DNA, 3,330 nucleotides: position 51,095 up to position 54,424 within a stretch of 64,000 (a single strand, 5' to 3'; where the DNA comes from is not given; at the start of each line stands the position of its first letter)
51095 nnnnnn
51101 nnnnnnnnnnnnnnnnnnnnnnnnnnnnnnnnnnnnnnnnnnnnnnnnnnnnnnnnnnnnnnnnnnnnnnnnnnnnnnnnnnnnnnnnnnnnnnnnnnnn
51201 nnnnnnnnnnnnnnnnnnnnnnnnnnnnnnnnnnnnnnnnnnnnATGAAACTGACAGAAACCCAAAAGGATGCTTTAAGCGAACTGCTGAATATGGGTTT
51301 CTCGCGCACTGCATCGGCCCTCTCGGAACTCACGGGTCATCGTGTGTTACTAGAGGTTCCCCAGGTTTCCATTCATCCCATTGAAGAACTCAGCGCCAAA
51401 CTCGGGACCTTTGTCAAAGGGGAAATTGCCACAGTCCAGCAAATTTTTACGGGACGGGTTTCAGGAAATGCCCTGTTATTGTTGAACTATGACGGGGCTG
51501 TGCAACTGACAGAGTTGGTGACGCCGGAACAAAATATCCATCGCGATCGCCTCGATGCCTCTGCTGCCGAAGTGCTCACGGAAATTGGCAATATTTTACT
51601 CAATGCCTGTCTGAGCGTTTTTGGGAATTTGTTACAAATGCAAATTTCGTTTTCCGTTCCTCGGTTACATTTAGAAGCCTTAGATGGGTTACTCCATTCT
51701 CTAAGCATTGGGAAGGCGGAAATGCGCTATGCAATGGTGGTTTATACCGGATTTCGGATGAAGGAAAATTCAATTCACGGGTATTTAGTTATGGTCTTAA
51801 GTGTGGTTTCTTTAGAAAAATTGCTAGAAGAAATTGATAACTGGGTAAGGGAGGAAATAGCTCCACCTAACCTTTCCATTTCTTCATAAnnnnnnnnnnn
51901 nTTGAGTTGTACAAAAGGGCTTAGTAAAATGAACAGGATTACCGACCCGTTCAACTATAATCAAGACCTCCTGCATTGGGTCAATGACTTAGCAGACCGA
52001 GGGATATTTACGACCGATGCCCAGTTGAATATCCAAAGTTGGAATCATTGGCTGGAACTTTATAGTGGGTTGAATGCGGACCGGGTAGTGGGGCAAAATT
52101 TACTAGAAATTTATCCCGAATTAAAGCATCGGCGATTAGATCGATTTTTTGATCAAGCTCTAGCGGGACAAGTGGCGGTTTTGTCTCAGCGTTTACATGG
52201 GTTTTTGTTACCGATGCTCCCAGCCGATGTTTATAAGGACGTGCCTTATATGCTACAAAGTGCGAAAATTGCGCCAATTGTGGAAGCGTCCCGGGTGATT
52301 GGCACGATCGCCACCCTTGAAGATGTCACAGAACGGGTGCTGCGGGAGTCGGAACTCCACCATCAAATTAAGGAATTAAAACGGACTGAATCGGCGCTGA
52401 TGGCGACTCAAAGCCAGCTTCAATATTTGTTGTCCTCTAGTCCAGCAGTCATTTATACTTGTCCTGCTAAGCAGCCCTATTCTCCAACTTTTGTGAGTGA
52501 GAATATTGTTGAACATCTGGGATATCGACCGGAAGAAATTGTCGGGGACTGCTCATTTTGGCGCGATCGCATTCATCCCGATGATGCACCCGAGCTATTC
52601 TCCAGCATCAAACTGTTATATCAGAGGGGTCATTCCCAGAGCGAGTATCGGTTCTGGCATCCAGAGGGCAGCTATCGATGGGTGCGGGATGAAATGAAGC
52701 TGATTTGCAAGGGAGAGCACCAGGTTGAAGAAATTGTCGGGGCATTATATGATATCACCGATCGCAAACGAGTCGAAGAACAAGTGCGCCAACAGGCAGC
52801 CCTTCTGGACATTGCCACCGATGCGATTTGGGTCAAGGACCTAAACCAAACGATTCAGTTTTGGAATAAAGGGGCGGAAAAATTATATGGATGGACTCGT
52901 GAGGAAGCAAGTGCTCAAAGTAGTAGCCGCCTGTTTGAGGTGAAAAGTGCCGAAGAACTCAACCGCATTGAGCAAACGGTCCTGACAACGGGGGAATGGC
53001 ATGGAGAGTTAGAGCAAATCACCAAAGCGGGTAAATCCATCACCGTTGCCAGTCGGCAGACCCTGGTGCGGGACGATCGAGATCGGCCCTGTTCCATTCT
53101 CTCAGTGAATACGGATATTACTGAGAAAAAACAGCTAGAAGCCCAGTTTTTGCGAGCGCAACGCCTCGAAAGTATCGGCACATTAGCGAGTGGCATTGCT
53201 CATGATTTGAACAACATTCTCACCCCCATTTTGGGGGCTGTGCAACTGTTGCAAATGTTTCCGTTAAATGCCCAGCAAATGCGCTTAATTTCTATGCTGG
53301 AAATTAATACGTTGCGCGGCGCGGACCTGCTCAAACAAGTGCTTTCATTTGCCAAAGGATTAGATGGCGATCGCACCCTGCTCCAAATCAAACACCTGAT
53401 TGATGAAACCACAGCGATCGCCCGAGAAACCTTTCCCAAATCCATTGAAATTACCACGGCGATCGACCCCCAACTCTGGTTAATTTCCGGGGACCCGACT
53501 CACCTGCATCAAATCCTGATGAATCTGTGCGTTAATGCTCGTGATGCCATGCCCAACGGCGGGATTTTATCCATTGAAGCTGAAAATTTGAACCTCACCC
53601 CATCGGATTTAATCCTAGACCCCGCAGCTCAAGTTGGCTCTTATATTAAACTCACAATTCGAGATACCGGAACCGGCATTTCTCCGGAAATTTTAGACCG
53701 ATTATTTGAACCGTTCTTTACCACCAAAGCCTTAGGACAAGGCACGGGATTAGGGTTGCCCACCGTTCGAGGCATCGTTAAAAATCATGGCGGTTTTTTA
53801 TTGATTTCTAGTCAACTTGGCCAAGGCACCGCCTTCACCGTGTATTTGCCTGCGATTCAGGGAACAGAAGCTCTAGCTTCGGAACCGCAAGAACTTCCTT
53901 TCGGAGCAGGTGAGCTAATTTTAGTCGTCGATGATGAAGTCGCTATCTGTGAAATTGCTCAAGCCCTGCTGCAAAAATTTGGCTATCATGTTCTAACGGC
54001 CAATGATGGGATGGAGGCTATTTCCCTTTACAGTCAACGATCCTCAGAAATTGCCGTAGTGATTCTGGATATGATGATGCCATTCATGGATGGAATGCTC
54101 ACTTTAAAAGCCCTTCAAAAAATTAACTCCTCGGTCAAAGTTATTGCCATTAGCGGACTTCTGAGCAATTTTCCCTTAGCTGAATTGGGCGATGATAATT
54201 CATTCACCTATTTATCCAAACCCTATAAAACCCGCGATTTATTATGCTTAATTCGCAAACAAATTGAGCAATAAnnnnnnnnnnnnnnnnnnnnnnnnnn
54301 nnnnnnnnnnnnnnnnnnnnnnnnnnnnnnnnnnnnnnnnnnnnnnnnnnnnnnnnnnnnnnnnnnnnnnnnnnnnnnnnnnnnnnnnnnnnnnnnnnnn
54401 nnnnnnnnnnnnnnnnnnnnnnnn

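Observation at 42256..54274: Signalling island: three hybrid kinases plus translationally coupled CheY-CheC, without CheA/CheW/MCP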

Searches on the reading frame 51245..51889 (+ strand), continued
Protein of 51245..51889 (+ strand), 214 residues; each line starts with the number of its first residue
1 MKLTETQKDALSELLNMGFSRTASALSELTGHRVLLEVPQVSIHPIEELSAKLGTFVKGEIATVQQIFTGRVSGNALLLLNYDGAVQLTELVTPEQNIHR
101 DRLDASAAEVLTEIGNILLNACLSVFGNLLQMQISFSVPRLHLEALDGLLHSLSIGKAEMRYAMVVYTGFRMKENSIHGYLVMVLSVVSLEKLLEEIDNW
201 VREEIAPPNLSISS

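Call 65: fold_search(model_id=the predicted structure, library=pdb)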
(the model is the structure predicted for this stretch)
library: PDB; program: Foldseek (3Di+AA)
matches with E <= 10: 1266; with E <= 0.001: 36
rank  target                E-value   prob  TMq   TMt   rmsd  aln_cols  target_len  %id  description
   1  1xkr                  2.7e-16  1.00  0.82  0.85   2.4       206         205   26  X-ray Structure of Thermotoga maritima CheC (released 2004-12-07)
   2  2f9z_A                5.0e-15  1.00  0.78  0.86   2.8       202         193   26  Complex between the chemotaxis deamidase CheD and the chemotaxis phosphatase CheC from Thermotoga maritima (released 2006-06-06)
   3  2f9z_B                9.1e-15  1.00  0.77  0.86   3.0       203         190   26  Complex between the chemotaxis deamidase CheD and the chemotaxis phosphatase CheC from Thermotoga maritima (released 2006-06-06)
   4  4hyn_B                1.6e-14  1.00  0.75  0.81   3.3       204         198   19  X-ray crystal structure of Thermotoga maritima FliY (released 2013-04-03)
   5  4hyn_A                6.9e-14  1.00  0.72  0.76   3.8       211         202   18  X-ray crystal structure of Thermotoga maritima FliY (released 2013-04-03)
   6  3qta_A                2.4e-12  1.00  0.78  0.80   3.0       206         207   17  Crystal structure of a CheC-like protein (rrnAC0528) from Haloarcula marismortui ATCC 43049 at 2.00 A resolution (released 2011-04-06)
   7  3qta_B                3.2e-12  1.00  0.74  0.80   3.1       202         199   17  Crystal structure of a CheC-like protein (rrnAC0528) from Haloarcula marismortui ATCC 43049 at 2.00 A resolution (released 2011-04-06)
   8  4gc8_A                3.1e-09  1.00  0.67  0.77   3.6       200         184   11  Crystal structure of FliM middle domain from H. pylori (released 2013-05-08)
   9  4gc8_B                3.7e-09  1.00  0.66  0.80   3.5       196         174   11  Crystal structure of FliM middle domain from H. pylori (released 2013-05-08)
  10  2hp7                  9.0e-09  1.00  0.62  0.72   4.3       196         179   15  Structure of FliM provides insight into assembly of the switch complex in the bacterial flagella motor (released 2006-08-08)
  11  4fhr_A                1.1e-08  1.00  0.64  0.73   3.9       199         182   14  Crystal structure of the complex between the flagellar motor proteins FliG and FliM. (released 2012-08-22)
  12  5x0z_E                1.3e-08  1.00  0.64  0.73   4.5       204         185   14  Crystal structure of FliM-SpeE complex from H. pylori (released 2017-09-13)
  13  3hm4_A                1.5e-08  1.00  0.47  0.61   5.1       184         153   12  CRYSTAL STRUCTURE OF A CHEMOTAXIS PROTEIN CHEX (DDE_0281) FROM DESULFOVIBRIO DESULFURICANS SUBSP. AT 1.30 A RESOLUTION (released 2009-06-23)
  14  4fq0_A                2.1e-08  1.00  0.62  0.72   4.0       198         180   13  Crystal structure of FliG-FliM complex from H. pylori (released 2013-05-08)
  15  3soh_A                2.1e-08  1.00  0.63  0.70   4.1       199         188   16  Architecture of the Flagellar Rotor (released 2011-07-27)
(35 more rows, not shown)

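Call 66: list_cluster_members(proteins=[P0121, P0144, P0152, P0159, P0161, P0173, P0192, P0001, P0002, P0028])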
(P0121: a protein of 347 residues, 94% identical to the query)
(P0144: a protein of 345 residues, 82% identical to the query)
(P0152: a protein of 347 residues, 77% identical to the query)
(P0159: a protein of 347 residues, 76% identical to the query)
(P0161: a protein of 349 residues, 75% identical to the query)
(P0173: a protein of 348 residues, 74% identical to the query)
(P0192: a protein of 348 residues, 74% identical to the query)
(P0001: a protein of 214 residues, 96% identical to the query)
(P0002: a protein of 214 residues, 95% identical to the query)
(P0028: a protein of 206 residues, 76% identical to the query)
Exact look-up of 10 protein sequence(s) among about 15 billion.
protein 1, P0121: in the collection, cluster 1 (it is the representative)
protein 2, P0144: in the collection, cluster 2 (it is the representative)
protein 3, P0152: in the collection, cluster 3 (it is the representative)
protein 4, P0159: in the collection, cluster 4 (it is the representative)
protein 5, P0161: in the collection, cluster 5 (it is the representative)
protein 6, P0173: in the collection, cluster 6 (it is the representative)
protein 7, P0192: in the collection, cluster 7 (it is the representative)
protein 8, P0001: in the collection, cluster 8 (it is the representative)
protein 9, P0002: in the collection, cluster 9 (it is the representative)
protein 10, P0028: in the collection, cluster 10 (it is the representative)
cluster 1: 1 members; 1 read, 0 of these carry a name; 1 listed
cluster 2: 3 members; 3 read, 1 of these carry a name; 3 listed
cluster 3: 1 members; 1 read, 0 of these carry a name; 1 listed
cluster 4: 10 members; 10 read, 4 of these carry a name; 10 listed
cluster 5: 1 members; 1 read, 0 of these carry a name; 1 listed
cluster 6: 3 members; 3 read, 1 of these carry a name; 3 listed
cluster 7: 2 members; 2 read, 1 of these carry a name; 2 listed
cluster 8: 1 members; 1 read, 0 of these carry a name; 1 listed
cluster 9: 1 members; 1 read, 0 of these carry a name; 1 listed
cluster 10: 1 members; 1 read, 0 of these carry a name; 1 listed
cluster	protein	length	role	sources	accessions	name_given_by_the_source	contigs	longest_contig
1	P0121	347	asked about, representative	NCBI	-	-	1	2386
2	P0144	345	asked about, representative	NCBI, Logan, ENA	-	-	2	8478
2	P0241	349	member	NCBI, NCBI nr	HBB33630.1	MAG TPA: chemotaxis response regulator protein-glutamate methylesterase [Cyanobacteria ... | chemotaxis response regulator protein-glutamate methylesterase [Cyanobacteria bacterium ...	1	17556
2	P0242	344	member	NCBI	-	-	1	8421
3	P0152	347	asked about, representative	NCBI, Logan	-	-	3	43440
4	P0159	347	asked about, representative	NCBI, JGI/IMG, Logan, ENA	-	-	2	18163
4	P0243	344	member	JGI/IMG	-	two-component system chemotaxis response regulator CheB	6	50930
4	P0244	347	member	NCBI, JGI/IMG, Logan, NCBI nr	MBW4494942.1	MAG: chemotaxis response regulator protein-glutamate methylesterase [Oscillatoria ... | two-component system chemotaxis response regulator CheB | chemotaxis response regulator protein-glutamate methylesterase [Oscillatoria princeps ...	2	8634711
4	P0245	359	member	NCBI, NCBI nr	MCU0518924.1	MAG: chemotaxis response regulator protein-glutamate methylesterase [Oscillatoria sp. ... | chemotaxis response regulator protein-glutamate methylesterase [Oscillatoria sp. Prado101]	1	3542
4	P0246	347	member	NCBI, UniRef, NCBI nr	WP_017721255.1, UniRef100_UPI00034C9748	protein-glutamate methylesterase/protein-glutamine glutaminase [Kamptonema formosum] | protein-glutamate methylesterase/protein-glutamine glutaminase n=1 Tax=Kamptonema ... | chemotaxis response regulator protein-glutamate methylesterase [Oscillatoria sp. PCC ...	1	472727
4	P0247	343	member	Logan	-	-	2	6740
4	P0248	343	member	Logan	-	-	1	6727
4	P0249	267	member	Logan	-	-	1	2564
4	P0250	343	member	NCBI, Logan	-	-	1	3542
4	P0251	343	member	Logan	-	-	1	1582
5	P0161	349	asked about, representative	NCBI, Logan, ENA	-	-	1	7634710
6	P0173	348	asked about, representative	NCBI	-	-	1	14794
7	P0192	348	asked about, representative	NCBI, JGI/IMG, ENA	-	-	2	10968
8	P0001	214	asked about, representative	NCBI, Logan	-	-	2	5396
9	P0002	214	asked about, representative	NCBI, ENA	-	-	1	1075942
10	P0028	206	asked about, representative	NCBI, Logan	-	-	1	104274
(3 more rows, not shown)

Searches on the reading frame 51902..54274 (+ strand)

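Call 3: search_protein_families(library=pfam, proteins=[window:51902-54274:+], max_evalue=0.01)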
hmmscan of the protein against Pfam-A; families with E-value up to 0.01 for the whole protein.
window:51902-54274:+ (790 aa): 9 families
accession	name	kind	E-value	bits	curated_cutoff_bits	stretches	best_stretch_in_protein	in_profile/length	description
PF08447.18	PAS_3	-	2.6e-28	98.5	25.6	2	196-281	2-88/89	PAS fold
PF00989.32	PAS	-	2.9e-24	85.7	22.6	2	300-402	5-109/113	PAS fold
PF02518.31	HATPase_c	-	3.1e-23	82.8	26.4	1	530-651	1-109/111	Histidine kinase-, DNA gyrase B-, and HSP90-like ATPase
PF08448.16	PAS_4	-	2.3e-19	70.1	23.1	2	306-410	5-109/110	PAS fold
PF00072.30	Response_reg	-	4.2e-19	69.2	30.2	1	673-783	1-109/111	Response regulator receiver domain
PF13426.13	PAS_9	-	3.4e-17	63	27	1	307-408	2-103/103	PAS domain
PF00512.31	HisKA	-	2.5e-09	37.5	26.9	1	426-485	3-62/66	His Kinase A (phospho-acceptor) domain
PF13188.13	PAS_8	-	5.6e-08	32.9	21.8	1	299-339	4-44/65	PAS domain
PF10090.15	HPTransfase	-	0.0094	16.1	22.9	0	526-562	21-59/123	Histidine phosphotransferase C-terminal domain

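Call 4: search_protein_families(library=ncbifam, proteins=[window:51902-54274:+], max_evalue=0.01)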
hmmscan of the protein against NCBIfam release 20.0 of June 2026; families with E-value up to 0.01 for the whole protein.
window:51902-54274:+ (790 aa): 148 families (the best 25 are shown)
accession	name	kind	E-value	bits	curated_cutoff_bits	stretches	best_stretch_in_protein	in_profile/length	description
NF046020.1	HisKinCckABruc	equivalog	5.8e-89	299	1000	1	327-787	377-866/868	cell cycle histidine kinase CckA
NF010411.0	PRK13837.1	equivalog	4.5e-78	263.1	647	1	397-789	422-813/828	two-component system VirA-like sensor kinase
NF010076.0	PRK13557.1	subfamily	6.1e-78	262.6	631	1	375-788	113-533/540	histidine kinase famiy protein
NF046026.1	HisKinCckACaul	equivalog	6e-75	252.7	1000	1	404-787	281-675/678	cell cycle histidine kinase CckA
NF052573.1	HisKinEspAMyxo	equivalog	4.7e-68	229.9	1400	1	172-744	131-704/755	serine histidine kinase EspA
NF008468.0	PRK11360.1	equivalog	5.8e-62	209.9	646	1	301-653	273-610/616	two-component system sensor histidine kinase AtoS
NF052574.1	HisKinEspCMyxo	equivalog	6.8e-56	189.9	1200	1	316-752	308-747/785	serine histidine kinase EspC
NF007688.0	PRK10364.1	equivalog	1.6e-38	132.6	479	1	408-652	223-452/460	two-component system sensor histidine kinase ZraS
NF008302.0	PRK11091.1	equivalog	2.8e-38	131.6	838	1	270-786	124-641/779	aerobic respiration two-component sensor histidine kinase ArcB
TIGR00229.1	sensory_box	domain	5.4e-38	130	22.9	3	300-415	9-125/126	PAS domain S-box protein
TIGR02956.1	TMAO_torS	equivalog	1.9e-37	128.9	676.5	1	432-789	471-821/967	TMAO reductase system sensor histidine kinase/response regulator TorS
NF041777.1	sens_FixL_Rhizob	equivalog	6.7e-35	120.7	850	1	198-652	21-482/485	sensor protein FixL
NF046044.1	PnpS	equivalog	6.5e-34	117.6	400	1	294-650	53-390/390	two-component system histidine kinase PnpS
NF047466.1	hybrid_RR_LvrB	exception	4.8e-31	108.3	500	1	407-651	134-376/377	hybrid histidine kinase/response regulator LvrB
NF047497.1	HK_LIC_12097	equivalog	3e-30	105.2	500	1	397-651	122-366/367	LIC_12097 family sensor histidine kinase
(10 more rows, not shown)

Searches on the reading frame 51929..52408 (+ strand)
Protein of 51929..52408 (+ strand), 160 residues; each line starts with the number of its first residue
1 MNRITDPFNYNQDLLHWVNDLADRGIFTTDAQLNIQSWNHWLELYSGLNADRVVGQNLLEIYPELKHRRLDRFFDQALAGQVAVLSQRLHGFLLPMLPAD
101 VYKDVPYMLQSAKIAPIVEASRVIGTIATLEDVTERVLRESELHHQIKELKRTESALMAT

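Call 73: search_protein_representatives(protein=window:51929-52408:+)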
Query: 160 residues. Proteins with E-value up to 0.001 (for the whole library): 2653; up to 1e-10: 599; up to 1e-30: 89. The best 150 are listed.
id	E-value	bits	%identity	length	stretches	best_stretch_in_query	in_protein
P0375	1.7e-158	537.9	28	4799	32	12-153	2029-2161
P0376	2.5e-51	190.0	58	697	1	11-159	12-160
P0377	3.5e-50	186.3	62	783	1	12-160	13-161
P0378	5.9e-44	166.1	53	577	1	10-159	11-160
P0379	1.8e-42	161.3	39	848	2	11-157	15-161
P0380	2.4e-42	160.9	54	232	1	10-148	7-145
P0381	1.2e-41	158.5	56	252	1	12-149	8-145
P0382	4.3e-40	153.5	49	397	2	9-150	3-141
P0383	1.2e-39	152.0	41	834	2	15-153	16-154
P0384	2.6e-39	151.0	50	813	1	8-152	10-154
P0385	2.8e-39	150.9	49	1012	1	10-151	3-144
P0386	4.6e-39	150.2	36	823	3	14-148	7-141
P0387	2.0e-38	148.1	56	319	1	14-148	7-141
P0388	2.4e-38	147.9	51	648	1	13-148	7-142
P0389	2.8e-38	147.6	48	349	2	15-146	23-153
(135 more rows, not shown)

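Call 75: search_protein_families(library=pfam, alignment_id=A2, max_evalue=0.001)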
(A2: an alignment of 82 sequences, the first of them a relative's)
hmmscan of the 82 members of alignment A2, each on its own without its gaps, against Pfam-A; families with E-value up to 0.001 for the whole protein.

A. member 1, P0376 (697 aa): 9 families
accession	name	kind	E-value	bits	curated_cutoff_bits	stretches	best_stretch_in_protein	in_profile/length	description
PF02518.31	HATPase_c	-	2.2e-22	80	26.4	1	591-694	6-108/111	Histidine kinase-, DNA gyrase B-, and HSP90-like ATPase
PF00512.31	HisKA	-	2.4e-14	53.5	26.9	1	468-539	2-65/66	His Kinase A (phospho-acceptor) domain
PF08447.18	PAS_3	-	1.1e-12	48.4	25.6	1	188-272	2-87/89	PAS fold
PF08448.16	PAS_4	-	2.4e-08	34.6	23.1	1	24-138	5-109/110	PAS fold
PF13185.12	GAF_2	-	3.9e-07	30.8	28.6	1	315-445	2-135/136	GAF domain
PF00989.32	PAS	-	5.4e-07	30.1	22.6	1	22-80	9-68/113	PAS fold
PF01590.32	GAF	-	1.9e-06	28.9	22.4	1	316-445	1-133/133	GAF domain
PF13426.13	PAS_9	-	2.1e-05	25.2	27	0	25-135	2-102/103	PAS domain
PF13581.12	HATPase_c_2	-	0.00032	21.2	27.4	0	592-680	33-114/127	Histidine kinase-like ATPase domain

B. families by the number of members that match (of 82 scanned): 29 families (the first 25 are shown)
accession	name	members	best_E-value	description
PF08448.16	PAS_4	80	2.6e-43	PAS fold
PF00989.32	PAS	76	4.2e-47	PAS fold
PF00512.31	HisKA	55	2.7e-20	His Kinase A (phospho-acceptor) domain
PF02518.31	HATPase_c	49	7.4e-34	Histidine kinase-, DNA gyrase B-, and HSP90-like ATPase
PF13426.13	PAS_9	42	8.8e-48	PAS domain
PF13188.13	PAS_8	39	4.1e-38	PAS domain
PF01590.32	GAF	38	1.1e-51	GAF domain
PF13185.12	GAF_2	37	7.9e-49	GAF domain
PF13492.12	GAF_3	29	1.1e-36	GAF domain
PF00072.30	Response_reg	25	1.4e-25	Response regulator receiver domain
PF08447.18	PAS_3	23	9.6e-58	PAS fold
PF12860.13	PAS_7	13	2.2e-08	PAS fold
PF13581.12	HATPase_c_2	10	8.2e-07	Histidine kinase-like ATPase domain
PF13596.12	PAS_10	9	1.2e-09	PAS domain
PF00990.26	GGDEF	8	3.2e-48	Diguanylate cyclase, GGDEF domain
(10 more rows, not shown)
